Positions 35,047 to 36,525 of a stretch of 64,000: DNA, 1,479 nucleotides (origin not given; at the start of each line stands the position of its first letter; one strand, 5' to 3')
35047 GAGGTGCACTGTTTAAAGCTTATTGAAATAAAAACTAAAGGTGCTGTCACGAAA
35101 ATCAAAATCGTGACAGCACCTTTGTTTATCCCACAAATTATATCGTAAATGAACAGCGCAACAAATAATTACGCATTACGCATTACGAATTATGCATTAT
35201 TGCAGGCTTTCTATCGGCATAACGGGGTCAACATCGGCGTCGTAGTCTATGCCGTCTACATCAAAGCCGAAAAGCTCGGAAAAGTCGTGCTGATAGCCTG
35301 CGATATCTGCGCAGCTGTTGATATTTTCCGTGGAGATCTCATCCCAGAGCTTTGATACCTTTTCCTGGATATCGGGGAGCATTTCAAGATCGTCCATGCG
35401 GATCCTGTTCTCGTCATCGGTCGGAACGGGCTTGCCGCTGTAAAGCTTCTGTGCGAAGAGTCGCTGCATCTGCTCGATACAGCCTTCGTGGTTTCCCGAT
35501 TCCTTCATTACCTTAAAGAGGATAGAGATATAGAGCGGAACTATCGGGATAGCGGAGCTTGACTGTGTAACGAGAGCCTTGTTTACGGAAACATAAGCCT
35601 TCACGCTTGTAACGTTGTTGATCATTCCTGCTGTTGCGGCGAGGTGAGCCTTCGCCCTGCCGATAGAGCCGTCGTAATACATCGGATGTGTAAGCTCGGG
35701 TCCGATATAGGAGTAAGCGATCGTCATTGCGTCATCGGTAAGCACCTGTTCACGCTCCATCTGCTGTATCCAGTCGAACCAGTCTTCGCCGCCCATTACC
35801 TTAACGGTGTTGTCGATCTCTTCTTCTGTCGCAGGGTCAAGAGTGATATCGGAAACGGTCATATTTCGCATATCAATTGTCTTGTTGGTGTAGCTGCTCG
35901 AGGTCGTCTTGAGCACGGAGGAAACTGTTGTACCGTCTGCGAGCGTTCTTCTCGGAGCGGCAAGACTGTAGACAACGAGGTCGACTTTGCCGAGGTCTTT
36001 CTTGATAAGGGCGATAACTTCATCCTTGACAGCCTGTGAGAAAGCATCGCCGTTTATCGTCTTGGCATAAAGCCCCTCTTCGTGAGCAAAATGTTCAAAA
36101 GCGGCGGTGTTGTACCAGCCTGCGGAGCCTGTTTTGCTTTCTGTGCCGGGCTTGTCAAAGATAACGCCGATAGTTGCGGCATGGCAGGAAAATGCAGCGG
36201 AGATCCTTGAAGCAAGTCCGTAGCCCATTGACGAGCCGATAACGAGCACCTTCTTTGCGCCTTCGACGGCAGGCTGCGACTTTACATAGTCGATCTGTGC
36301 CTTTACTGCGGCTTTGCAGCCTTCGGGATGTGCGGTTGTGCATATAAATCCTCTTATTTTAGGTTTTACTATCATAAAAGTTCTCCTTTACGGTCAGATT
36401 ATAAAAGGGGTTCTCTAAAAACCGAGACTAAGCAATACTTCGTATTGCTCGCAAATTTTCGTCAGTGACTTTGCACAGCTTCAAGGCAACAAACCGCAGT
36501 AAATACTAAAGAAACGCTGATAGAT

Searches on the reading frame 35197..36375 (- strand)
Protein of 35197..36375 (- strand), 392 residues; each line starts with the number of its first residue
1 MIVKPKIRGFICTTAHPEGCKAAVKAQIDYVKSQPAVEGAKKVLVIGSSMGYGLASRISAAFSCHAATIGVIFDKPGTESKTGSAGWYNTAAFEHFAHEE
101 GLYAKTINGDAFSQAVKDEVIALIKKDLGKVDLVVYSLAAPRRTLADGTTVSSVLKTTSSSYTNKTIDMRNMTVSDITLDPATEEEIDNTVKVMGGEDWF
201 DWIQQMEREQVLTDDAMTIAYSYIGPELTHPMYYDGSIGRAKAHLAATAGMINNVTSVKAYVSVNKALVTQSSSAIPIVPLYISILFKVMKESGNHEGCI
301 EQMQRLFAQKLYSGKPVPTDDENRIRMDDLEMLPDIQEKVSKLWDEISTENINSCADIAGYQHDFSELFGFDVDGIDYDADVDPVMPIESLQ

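Call 63: search_protein_families(library=pfam, proteins=[window:35197-36375:-])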
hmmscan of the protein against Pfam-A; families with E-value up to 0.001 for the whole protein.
window:35197-36375:- (392 aa): 3 families
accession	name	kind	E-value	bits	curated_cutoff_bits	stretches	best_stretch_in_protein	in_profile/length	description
PF12241.14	Enoyl_reductase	-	1.4e-106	355.6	22.1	1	81-312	1-236/236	Trans-2-enoyl-CoA reductase catalytic region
PF12242.14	Eno-Rase_NADH_b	-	2.8e-36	123.6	23.4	1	2-79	1-79/79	NAD(P)H binding domain of trans-2-enoyl-CoA reductase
PF07055.18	Eno-Rase_FAD_bd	-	4e-29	101.2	25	1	319-382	1-64/64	Enoyl reductase FAD binding domain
